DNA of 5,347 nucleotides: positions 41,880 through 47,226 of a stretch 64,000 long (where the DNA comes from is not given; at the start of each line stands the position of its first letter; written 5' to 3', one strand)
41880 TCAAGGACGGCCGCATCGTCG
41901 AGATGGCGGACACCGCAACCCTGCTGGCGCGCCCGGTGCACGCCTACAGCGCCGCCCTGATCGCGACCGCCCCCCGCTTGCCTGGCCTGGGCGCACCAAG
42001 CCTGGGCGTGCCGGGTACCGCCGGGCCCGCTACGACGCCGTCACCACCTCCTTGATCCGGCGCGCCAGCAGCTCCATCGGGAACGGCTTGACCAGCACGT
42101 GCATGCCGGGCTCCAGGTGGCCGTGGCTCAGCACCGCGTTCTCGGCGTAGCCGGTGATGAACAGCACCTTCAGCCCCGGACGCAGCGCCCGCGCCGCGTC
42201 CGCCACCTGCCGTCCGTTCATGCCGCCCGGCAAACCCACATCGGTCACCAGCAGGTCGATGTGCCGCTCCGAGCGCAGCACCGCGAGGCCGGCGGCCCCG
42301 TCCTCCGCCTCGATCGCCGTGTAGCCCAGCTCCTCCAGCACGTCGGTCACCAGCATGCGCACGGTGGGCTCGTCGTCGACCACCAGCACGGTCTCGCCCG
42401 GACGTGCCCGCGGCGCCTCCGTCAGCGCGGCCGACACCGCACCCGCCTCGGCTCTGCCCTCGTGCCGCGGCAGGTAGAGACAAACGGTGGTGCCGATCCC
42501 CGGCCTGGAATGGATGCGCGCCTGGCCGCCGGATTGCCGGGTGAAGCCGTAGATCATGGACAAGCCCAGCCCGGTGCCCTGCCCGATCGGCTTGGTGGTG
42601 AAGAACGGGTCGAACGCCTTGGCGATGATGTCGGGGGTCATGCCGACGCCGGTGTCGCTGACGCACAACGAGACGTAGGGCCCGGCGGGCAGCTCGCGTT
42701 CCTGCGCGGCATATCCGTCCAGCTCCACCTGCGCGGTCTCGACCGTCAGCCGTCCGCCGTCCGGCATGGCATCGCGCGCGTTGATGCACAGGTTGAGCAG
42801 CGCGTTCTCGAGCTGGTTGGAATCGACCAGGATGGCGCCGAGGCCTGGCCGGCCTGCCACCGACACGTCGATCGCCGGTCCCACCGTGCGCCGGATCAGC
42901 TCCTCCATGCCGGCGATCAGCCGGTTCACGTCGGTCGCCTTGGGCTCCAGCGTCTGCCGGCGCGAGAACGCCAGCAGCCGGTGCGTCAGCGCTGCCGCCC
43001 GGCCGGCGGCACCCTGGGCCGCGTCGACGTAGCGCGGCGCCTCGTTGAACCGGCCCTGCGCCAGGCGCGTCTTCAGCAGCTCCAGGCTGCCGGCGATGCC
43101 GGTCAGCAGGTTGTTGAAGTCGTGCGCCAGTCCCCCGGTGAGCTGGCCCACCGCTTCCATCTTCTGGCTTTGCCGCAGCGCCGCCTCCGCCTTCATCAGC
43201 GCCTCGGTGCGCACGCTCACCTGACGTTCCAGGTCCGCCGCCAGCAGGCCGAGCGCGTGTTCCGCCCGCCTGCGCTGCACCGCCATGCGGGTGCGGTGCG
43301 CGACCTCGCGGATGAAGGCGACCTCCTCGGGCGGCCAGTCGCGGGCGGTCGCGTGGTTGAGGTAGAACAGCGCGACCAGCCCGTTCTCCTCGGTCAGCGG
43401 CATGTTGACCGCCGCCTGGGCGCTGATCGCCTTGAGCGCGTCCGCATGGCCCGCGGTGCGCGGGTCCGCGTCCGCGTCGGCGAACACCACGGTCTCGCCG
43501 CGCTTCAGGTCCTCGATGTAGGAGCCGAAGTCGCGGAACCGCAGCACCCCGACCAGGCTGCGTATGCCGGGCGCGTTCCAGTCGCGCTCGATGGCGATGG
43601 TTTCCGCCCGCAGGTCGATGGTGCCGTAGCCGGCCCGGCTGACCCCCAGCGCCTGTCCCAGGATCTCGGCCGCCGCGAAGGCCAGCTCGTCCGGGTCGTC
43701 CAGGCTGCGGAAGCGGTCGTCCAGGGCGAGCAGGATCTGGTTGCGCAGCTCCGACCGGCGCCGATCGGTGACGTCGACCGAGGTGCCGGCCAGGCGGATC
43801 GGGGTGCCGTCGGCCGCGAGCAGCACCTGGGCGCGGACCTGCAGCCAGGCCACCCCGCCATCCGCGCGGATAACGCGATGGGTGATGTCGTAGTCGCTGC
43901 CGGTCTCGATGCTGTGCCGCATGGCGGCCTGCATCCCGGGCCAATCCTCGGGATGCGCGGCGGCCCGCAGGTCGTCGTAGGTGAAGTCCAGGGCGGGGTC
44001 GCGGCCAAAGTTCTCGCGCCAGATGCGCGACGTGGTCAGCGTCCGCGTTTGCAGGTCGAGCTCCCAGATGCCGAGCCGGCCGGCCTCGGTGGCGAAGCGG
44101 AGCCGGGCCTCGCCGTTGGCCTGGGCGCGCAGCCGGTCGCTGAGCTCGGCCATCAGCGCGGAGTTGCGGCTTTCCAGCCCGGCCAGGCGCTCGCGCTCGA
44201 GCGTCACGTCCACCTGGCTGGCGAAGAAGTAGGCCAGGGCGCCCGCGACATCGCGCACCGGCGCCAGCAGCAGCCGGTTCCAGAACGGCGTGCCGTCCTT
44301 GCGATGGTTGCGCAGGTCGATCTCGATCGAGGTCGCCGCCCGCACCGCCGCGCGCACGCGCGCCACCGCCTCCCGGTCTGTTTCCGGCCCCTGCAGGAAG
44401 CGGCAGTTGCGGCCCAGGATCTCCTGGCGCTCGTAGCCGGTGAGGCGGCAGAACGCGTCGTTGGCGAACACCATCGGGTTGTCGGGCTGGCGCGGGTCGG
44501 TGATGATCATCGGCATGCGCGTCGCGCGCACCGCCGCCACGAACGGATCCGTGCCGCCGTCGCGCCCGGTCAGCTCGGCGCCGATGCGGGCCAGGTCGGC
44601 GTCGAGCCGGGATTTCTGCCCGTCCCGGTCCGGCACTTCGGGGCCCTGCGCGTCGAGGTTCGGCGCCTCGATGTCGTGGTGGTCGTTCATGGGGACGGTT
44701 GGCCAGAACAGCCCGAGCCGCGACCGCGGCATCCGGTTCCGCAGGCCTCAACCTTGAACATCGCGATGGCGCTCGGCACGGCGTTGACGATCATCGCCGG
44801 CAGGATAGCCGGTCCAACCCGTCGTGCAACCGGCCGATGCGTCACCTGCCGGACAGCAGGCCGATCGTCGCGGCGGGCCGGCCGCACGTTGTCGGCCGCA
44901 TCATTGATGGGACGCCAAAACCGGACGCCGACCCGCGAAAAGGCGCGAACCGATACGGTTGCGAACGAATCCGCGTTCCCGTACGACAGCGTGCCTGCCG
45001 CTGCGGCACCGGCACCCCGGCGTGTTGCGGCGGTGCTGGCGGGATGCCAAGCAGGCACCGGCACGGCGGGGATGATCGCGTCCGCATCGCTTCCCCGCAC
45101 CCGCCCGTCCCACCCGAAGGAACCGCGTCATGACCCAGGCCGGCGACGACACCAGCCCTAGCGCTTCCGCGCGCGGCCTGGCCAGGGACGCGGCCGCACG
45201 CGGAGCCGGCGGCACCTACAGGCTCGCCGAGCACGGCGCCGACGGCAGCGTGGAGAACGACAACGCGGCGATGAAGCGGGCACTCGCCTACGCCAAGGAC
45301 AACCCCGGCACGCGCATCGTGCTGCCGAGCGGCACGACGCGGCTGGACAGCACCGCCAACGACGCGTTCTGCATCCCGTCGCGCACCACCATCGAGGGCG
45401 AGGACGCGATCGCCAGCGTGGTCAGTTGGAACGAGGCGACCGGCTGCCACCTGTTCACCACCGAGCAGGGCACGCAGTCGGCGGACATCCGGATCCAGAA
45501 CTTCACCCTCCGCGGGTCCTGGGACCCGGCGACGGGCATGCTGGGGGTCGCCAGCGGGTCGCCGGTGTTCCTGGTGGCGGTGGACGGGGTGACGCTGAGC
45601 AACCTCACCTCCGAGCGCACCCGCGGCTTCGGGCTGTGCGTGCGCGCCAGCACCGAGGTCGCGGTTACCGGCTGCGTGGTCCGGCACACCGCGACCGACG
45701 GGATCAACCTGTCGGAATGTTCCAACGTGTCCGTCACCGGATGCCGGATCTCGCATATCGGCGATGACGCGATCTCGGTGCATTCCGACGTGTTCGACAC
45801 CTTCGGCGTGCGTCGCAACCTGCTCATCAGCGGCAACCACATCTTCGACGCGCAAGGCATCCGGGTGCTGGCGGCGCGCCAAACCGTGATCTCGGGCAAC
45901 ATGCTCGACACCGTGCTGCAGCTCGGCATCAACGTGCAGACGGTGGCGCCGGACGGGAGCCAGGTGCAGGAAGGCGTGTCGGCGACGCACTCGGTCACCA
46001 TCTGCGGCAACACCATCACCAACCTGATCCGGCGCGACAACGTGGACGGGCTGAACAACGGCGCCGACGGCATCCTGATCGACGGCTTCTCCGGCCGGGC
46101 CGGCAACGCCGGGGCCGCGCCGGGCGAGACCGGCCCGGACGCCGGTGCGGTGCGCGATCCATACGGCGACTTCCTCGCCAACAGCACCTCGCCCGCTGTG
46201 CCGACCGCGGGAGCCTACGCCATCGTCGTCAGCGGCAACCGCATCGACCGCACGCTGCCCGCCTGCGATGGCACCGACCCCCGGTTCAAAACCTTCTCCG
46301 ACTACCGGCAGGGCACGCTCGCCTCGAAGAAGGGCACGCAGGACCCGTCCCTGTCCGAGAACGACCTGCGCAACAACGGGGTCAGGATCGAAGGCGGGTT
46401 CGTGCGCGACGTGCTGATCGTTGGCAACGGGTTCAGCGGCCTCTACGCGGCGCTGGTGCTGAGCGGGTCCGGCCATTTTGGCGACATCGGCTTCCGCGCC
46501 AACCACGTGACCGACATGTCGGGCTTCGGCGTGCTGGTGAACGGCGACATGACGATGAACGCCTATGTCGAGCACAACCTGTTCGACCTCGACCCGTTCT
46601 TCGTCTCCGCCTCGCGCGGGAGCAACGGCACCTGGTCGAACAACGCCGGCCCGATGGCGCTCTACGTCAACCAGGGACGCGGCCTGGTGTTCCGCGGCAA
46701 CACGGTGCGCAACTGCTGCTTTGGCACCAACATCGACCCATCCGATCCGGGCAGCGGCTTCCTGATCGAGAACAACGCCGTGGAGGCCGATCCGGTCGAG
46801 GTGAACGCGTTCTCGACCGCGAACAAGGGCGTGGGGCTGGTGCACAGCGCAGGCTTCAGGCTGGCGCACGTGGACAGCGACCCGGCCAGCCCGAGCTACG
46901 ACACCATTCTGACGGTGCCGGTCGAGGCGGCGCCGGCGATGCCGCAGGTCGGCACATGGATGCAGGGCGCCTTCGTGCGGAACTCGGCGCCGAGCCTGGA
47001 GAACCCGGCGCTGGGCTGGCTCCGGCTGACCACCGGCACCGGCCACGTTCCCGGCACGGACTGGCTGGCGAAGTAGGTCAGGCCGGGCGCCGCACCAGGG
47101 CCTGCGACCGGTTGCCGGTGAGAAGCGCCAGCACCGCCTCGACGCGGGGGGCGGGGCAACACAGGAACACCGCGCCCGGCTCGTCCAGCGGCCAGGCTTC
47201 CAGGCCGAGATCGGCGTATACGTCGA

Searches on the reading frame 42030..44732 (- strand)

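Call 19: search_protein_families(library=pfam, proteins=[window:42030-44732:-], max_evalue=0.001)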
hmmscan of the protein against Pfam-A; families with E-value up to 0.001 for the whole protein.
window:42030-44732:- (900 aa): 10 families
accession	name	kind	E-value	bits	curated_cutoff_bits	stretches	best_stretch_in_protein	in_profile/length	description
PF08447.18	PAS_3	-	9.7e-24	83.9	25.6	2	235-317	5-88/89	PAS fold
PF13426.13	PAS_9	-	3.1e-22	79.2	27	1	82-177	8-102/103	PAS domain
PF02518.31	HATPase_c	-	4.3e-19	69.4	26.4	1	637-756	2-109/111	Histidine kinase-, DNA gyrase B-, and HSP90-like ATPase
PF00072.30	Response_reg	-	1.1e-17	64.6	30.2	1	782-893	1-110/111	Response regulator receiver domain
PF08448.16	PAS_4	-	1.1e-13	51.8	23.1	2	87-180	17-109/110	PAS fold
PF00989.32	PAS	-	1.4e-12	48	22.6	1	65-170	4-107/113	PAS fold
PF01590.32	GAF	-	8.4e-10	39.7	22.4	1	346-484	1-132/133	GAF domain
PF00512.31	HisKA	-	2.2e-09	37.7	26.9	1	529-593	3-64/66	His Kinase A (phospho-acceptor) domain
PF13188.13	PAS_8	-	0.00015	22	21.8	1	68-121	7-55/65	PAS domain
PF13185.12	GAF_2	-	0.00023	21.8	28.6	0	346-485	3-135/136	GAF domain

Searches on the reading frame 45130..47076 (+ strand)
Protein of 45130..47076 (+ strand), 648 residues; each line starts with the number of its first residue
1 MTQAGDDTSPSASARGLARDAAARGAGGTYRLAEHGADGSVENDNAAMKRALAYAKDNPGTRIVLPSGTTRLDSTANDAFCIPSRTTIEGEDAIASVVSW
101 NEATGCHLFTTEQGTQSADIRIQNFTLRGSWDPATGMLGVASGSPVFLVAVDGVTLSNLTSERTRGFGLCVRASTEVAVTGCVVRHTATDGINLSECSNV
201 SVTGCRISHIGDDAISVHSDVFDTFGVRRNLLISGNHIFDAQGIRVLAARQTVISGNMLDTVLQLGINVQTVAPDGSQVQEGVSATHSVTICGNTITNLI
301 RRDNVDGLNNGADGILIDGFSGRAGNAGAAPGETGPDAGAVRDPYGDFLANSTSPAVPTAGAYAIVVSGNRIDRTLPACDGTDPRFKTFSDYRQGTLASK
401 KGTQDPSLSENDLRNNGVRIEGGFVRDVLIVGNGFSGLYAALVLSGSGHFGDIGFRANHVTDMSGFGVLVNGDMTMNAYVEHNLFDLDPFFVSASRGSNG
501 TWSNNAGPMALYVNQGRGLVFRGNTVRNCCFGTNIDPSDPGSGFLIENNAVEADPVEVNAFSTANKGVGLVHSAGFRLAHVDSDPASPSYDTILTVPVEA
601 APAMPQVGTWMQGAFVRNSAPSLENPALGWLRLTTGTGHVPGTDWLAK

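Call 19: search_protein_families(library=pfam, proteins=[window:45130-47076:+], max_evalue=0.001)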
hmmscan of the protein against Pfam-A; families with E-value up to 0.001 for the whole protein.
window:45130-47076:+ (648 aa): 3 families
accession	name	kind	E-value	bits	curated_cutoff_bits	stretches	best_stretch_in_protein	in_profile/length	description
PF13229.12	Beta_helix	-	1.3e-19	70.8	25.9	2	120-257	11-132/158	Right handed beta helix region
PF05048.19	NosD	-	1.7e-08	34.6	23.6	1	142-297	15-147/212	Periplasmic copper-binding protein (NosD)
PF00295.23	Glyco_hydro_28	-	6.3e-05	22.7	22.9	1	148-220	96-171/324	Glycosyl hydrolases family 28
